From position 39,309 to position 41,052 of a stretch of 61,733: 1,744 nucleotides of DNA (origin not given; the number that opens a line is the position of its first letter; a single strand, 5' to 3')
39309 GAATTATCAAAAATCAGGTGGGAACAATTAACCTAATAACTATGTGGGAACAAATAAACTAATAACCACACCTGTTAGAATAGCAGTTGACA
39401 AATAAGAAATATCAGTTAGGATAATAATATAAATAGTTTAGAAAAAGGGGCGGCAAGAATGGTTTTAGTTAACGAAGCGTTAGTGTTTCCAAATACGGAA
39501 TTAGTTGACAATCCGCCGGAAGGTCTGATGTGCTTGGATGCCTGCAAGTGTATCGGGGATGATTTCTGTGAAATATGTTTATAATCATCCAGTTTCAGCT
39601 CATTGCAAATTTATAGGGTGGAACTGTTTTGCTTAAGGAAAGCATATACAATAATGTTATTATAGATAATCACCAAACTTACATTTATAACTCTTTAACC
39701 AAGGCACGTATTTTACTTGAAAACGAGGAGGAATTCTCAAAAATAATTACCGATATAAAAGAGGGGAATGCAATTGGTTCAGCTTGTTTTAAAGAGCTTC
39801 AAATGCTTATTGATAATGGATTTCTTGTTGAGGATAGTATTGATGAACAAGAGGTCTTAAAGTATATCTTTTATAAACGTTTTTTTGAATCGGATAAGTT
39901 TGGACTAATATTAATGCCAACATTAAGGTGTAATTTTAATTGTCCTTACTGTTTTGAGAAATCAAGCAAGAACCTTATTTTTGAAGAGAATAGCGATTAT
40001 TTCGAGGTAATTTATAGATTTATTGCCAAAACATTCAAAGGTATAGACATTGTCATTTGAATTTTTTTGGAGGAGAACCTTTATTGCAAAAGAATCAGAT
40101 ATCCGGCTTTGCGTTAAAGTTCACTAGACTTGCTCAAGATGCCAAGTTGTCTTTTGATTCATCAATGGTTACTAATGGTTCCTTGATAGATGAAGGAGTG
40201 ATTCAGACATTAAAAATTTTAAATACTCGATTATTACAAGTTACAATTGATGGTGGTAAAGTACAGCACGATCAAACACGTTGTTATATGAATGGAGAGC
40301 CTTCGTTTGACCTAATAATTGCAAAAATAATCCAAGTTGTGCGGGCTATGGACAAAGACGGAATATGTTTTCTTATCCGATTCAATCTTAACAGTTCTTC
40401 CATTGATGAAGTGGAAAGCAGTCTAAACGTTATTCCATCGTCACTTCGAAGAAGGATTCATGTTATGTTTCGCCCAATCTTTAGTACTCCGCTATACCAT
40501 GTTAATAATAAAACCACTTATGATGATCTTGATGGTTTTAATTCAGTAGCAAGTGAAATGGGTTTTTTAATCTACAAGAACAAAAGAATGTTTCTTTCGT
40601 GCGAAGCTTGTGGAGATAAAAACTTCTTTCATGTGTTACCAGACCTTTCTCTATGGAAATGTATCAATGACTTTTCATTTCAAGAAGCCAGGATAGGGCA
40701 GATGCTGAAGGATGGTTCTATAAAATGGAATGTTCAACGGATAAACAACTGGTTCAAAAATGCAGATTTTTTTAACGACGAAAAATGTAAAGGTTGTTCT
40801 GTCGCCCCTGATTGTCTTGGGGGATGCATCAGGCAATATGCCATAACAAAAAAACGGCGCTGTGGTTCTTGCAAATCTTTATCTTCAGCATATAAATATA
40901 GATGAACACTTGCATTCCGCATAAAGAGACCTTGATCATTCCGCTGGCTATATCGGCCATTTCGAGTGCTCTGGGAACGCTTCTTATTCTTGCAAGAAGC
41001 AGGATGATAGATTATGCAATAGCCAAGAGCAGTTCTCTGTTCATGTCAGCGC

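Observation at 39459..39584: Unannotated 41-aa ORF: candidate precursor with leader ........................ and core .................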

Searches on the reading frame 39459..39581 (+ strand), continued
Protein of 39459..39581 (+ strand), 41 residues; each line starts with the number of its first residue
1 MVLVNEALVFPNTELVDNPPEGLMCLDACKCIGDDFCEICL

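Call 54: find_homologous_proteins(query=A4, max_evalue=10)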
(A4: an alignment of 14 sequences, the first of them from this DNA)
Query A4 (14 sequences) (41 aa, profile of the alignment): 79 proteins with E <= 10 among 293 candidates.
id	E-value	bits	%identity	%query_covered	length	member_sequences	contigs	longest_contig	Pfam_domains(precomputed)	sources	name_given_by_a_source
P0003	6.6e-17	79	68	93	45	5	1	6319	-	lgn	-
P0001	3.4e-16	76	92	95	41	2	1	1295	-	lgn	-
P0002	5.0e-16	76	70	90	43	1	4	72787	-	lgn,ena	-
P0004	8.5e-16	75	66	93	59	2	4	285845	-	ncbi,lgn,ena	-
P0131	2.8e-15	74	68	93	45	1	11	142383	-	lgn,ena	-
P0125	1.4e-14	71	66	93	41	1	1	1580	-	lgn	-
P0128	2.7e-14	70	45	93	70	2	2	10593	-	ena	-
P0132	5.5e-14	69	71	93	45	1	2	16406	-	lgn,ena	-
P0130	7.9e-13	66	44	83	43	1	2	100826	-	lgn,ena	-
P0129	6.5e-12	63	46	95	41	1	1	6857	-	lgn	-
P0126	3.0e-11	61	57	83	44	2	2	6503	-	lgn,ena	-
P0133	5.3e-11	60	57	83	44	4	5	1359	-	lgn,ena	-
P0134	2.3e-10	58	57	34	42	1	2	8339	-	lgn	-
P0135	2.9e-10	57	50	34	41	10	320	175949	-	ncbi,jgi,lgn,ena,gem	-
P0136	3.0e-10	57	57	34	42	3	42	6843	-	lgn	-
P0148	2.2e-7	48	58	29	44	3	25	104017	-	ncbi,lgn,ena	-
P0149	3.4e-7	48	-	-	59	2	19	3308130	-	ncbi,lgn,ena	-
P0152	9.5e-7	46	45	49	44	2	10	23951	-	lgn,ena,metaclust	metaclust:\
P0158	4.0e-6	44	47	41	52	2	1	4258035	-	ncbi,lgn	ncbi:hypothetical protein ABXS75_14585 [Roseburia hominis]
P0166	1.3e-4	39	34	83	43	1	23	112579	-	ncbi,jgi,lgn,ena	jgi:hypothetical protein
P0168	5.9e-4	37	38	83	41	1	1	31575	-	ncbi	-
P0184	1.7e-2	33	70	24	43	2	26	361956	-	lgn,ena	-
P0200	9.7e+0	24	70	24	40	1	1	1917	-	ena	-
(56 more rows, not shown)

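Call 56: search_protein_families(library=ncbifam, proteins=[P0184, P0158, P0149, P0166, P0200, P0135, P0148, P0152, P0131, P0168], max_evalue=10)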
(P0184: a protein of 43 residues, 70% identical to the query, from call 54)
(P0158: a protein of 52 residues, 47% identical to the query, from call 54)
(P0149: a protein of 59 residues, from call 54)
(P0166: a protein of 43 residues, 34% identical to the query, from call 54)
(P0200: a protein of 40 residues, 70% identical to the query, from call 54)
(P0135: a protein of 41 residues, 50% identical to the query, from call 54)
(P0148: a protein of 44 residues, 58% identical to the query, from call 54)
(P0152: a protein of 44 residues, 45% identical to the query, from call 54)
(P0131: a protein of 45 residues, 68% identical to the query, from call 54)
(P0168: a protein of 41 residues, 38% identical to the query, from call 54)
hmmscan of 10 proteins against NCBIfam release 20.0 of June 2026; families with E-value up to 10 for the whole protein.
P0184 (43 aa): 0 families

P0158 (52 aa): 0 families

P0149 (59 aa): 0 families

P0166 (43 aa): 0 families

P0200 (40 aa): 0 families

P0135 (41 aa): 0 families

P0148 (44 aa): 0 families

P0152 (44 aa): 1 family
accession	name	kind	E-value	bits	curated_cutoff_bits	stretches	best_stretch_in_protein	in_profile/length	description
NF041747.1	Drt3a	equivalog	0.14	11.4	200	1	3-32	88-117/412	antiviral reverse transcriptase Drt3a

P0131 (45 aa): 0 families

P0168 (41 aa): 0 families

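Call 62: find_encoding_contigs(protein=P0158, flank=7000, max_places=1)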
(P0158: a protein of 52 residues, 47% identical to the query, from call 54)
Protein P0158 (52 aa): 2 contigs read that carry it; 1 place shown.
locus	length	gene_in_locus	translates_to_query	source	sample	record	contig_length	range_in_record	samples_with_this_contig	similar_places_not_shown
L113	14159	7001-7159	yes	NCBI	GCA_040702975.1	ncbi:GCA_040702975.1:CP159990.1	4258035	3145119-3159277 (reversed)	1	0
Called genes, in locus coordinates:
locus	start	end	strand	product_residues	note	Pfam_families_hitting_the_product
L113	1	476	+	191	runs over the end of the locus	PF04026:SpoVG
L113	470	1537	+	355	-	PF18941:DUF5688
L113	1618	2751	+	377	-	PF08401:ArdcN, PF18818:MPTase-PolyVal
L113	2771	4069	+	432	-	-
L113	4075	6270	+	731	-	PF02534:T4SS-DNA_transf, PF10412:TrwB_AAD_bind (weak), PF12696:TraG-D_C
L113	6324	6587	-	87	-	-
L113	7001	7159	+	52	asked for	-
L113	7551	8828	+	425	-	PF04055:Radical_SAM, PF13353:Fer4_12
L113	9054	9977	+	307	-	-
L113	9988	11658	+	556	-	PF13304:AAA_21 (faint), PF00005:ABC_tran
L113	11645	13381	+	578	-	PF00005:ABC_tran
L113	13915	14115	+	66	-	PF13936:HTH_38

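Call 63: find_encoding_contigs(protein=P0184, flank=7000, max_places=2)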
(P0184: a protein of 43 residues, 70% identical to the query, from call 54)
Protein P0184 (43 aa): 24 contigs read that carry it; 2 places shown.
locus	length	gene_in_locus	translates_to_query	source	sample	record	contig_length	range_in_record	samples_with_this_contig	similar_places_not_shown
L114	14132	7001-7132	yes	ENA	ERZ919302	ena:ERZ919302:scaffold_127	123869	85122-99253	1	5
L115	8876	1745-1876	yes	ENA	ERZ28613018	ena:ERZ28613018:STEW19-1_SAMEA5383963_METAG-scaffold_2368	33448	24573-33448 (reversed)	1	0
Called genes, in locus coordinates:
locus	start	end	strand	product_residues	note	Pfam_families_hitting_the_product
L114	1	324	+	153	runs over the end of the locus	-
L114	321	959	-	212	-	PF14378:PAP2_3 (faint), PF01569:PAP2 (weak)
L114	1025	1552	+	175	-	PF13302:Acetyltransf_3 (weak), PF13523:Acetyltransf_8, PF00583:Acetyltransf_1 (weak)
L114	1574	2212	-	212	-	PF00230:MIP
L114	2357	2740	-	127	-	-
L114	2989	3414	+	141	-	PF07486:Hydrolase_2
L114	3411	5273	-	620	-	-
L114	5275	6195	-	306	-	PF00535:Glycos_transf_2, PF13641:Glyco_tranf_2_3 (weak)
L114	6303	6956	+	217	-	PF05822:UMPH-1 (weak)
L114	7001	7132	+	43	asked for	-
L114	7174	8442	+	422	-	PF04055:Radical_SAM, PF13353:Fer4_12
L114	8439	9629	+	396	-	PF04055:Radical_SAM, PF13353:Fer4_12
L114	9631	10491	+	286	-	PF01636:APH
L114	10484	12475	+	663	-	PF09848:SLFN-g3_helicase (faint), PF13361:UvrD_C (faint), PF00580:UvrD-helicase, PF02562:PhoH (faint), PF13245:AAA_19, PF01443:Viral_helicase1 (faint)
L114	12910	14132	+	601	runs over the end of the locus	PF00009:GTP_EFTU, PF01926:MMR_HSR1 (weak), PF22042:EF-G_D2 (weak), PF03144:GTP_EFTU_D2, PF00679:EFG_C, PF21018:BipA_C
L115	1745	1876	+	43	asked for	-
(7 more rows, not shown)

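Call 74: search_protein_families(library=pfam, proteins=[L002:7887-9680:+, L113:9054-9974:+, L114:9631-10488:+], max_evalue=0.1)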
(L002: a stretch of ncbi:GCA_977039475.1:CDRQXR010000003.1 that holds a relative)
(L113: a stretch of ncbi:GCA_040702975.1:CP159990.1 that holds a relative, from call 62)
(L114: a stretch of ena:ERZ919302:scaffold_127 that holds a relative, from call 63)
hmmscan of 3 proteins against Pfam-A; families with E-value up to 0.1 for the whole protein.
L002:7887-9680:+ (597 aa): 5 families
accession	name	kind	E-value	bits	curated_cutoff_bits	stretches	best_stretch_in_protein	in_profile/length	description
PF01381.28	HTH_3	-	3.2e-07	30.7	23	1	314-362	1-50/55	Helix-turn-helix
PF13560.12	HTH_31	-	2.7e-05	24.8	27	0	314-368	6-62/64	Helix-turn-helix domain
PF12844.13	HTH_19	-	0.0051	17.1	30.2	0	312-362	2-53/64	Helix-turn-helix domain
PF07719.23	TPR_2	-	0.0095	16.4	27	1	117-144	3-30/34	Tetratricopeptide repeat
PF00515.34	TPR_1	-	0.066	13.5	27.8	0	118-144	4-30/34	Tetratricopeptide repeat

L113:9054-9974:+ (307 aa): 3 families
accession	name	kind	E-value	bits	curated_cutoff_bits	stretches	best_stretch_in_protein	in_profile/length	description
PF12895.13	ANAPC3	-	0.0055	17.4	27.2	0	12-41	20-49/82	Anaphase-promoting complex, cyclosome, subunit 3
PF24210.1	T4_RIIA1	-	0.0063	16.6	27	1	123-147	5-29/67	RIIA.1-like protein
PF13181.12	TPR_8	-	0.041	14.5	25.7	0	67-79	14-26/34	Tetratricopeptide repeat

L114:9631-10488:+ (286 aa): 4 families
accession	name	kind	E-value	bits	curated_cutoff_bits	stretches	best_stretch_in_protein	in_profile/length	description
PF01636.29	APH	-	2e-15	57.6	23.2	1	49-218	22-214/239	Phosphotransferase enzyme family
PF02958.26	EcKL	-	8.8e-05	22.4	22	1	152-237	190-281/294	Ecdysteroid kinase-like family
PF19974.5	TCAD9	-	0.0074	15.9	40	1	144-213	267-336/429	Ternary complex associated domain 9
PF03109.22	ABC1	-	0.015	14.9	22.9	0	174-199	186-211/244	ABC1 atypical kinase-like domain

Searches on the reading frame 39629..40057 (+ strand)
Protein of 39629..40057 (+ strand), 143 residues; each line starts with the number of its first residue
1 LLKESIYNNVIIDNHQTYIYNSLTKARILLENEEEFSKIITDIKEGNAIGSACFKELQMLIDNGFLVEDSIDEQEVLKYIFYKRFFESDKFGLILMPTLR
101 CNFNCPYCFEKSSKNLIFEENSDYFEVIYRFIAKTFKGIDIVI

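Call 6: search_protein_families(library=pfam, proteins=[window:39629-40057:+], max_evalue=0.01)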
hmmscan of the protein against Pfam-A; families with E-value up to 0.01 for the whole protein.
window:39629-40057:+ (143 aa): 1 family
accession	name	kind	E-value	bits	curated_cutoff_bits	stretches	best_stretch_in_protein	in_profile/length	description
PF04055.27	Radical_SAM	-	0.0072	17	29.5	0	97-125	3-30/166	Radical SAM superfamily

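Call 7: search_protein_families(library=ncbifam, proteins=[window:39629-40057:+], max_evalue=0.01)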
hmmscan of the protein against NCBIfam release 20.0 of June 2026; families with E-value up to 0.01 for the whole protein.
window:39629-40057:+ (143 aa): 11 families
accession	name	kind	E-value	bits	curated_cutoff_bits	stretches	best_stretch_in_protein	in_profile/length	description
TIGR04334.1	rSAM_Clo7bot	equivalog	8.4e-17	60.9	600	1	3-125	1-124/440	radical SAM/SPASM domain Clo7bot peptide maturase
TIGR04463.1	rSAM_vs_C_rich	equivalog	7.5e-16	57.9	525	1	10-116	5-107/438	TIGR04463 family radical SAM/SPASM RiPP maturase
NF052473.1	rSAM_FlmE_OhkG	exception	2.2e-10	39.8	500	1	2-132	1-138/481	FlmE/OhkG family radical SAM/SPASM peptide maturase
NF038107.1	rSAM_NF038107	equivalog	3e-10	39.5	600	1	3-135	2-129/444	Cys-every-fifth radical SAM/SPASM peptide maturase CefB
TIGR04280.1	geopep_mat_rSAM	hypoth_equivalog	2.2e-09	36.8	400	1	38-115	35-108/428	geopeptide radical SAM maturase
TIGR04068.1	rSAM_ocin_clost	equivalog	1.1e-05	24.5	500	1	14-109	8-102/462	Cys-rich peptide radical SAM maturase CcpM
TIGR04163.1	rSAM_cobopep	equivalog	0.00019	20.3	375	1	56-109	29-82/428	peptide-modifying radical SAM enzyme CbpB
TIGR03978.1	rSAM_paired_1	equivalog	0.00077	18.3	370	1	59-111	48-103/466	His-Xaa-Ser system radical SAM maturase HxsB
NF045646.2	rSAM_Se_TrsS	equivalog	0.003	16.1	490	1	96-138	91-133/441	radical SAM (seleno)protein TrsS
TIGR03470.1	HpnH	equivalog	0.005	15.9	225.05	1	73-115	8-52/318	adenosyl-hopene transferase HpnH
NF038283.1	viperin_w_prok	equivalog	0.0086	15.3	180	0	99-115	10-26/281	viperin family antiviral radical SAM protein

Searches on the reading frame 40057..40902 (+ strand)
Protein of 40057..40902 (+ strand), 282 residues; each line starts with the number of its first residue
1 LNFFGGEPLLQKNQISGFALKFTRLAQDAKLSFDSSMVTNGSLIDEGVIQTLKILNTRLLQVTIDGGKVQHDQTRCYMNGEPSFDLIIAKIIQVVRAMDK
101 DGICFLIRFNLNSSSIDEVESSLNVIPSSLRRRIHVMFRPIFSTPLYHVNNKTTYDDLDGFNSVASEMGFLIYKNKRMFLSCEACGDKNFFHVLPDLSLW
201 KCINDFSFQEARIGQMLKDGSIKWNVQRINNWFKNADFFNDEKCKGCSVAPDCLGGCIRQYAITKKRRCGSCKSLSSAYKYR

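Call 6: search_protein_families(library=pfam, proteins=[window:40057-40902:+], max_evalue=0.01)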
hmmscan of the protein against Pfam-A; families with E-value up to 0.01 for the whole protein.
window:40057-40902:+ (282 aa): 1 family
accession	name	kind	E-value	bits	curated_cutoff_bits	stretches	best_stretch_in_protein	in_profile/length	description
PF04055.27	Radical_SAM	-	0.002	18.8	29.5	1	2-105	50-150/166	Radical SAM superfamily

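Call 7: search_protein_families(library=ncbifam, proteins=[window:40057-40902:+], max_evalue=0.01)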
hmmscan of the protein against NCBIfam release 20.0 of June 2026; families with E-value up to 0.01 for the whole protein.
window:40057-40902:+ (282 aa): 36 families (the best 25 are shown)
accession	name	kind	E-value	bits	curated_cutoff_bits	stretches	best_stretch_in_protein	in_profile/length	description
NF038107.1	rSAM_NF038107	equivalog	3e-30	105.4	600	1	2-258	141-401/444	Cys-every-fifth radical SAM/SPASM peptide maturase CefB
TIGR04463.1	rSAM_vs_C_rich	equivalog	4.2e-30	104.9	525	1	2-275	135-412/438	TIGR04463 family radical SAM/SPASM RiPP maturase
TIGR04334.1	rSAM_Clo7bot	equivalog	7.1e-23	80.9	600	1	3-261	142-409/440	radical SAM/SPASM domain Clo7bot peptide maturase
NF047865.1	rSAM_PapB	equivalog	7.7e-23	81.2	340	2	2-126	58-175/330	PapB family radical SAM/SPASM ranthipeptide maturase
TIGR04280.1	geopep_mat_rSAM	hypoth_equivalog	3e-20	72.6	400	1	1-97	137-233/428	geopeptide radical SAM maturase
NF052473.1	rSAM_FlmE_OhkG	exception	2.5e-16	59.5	500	1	3-120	157-270/481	FlmE/OhkG family radical SAM/SPASM peptide maturase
TIGR04064.1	rSAM_nif11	equivalog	1.5e-15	56.9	518.7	1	1-98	132-228/459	nif11-like peptide radical SAM maturase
TIGR03974.1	rSAM_six_Cys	equivalog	1.4e-14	53.9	425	1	2-101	153-251/451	thioether cross-link-forming SCIFF peptide maturase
NF040492.1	not_ScfB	exception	2.2e-12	46.6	855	1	2-121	151-268/450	ScfB-related radical SAM/SPASM orphan maturase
TIGR04068.1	rSAM_ocin_clost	equivalog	2.8e-12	46.3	500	1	2-110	142-246/462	Cys-rich peptide radical SAM maturase CcpM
NF041298.1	rSAM_mat_DynA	equivalog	4.6e-12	45.6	450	1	4-119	58-170/356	dynobactin maturation radical SAM/SPASM protein DynA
TIGR03906.1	quino_hemo_SAM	equivalog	2.8e-11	42.7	453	1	2-97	150-244/467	quinohemoprotein amine dehydrogenase maturation protein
TIGR03942.1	sulfatase_rSAM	equivalog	5.3e-11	42.2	349.45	1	3-116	59-166/363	anaerobic sulfatase maturase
NF041707.1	rSAM_YhhB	equivalog_domain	7.4e-11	41.6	445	1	3-96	63-154/369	cyclophane-forming radical SAM/SPASM peptide maturase YhhB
TIGR04085.1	rSAM_more_4Fe4S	domain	5.7e-09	36.3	27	1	185-264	1-81/93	SPASM domain-containing protein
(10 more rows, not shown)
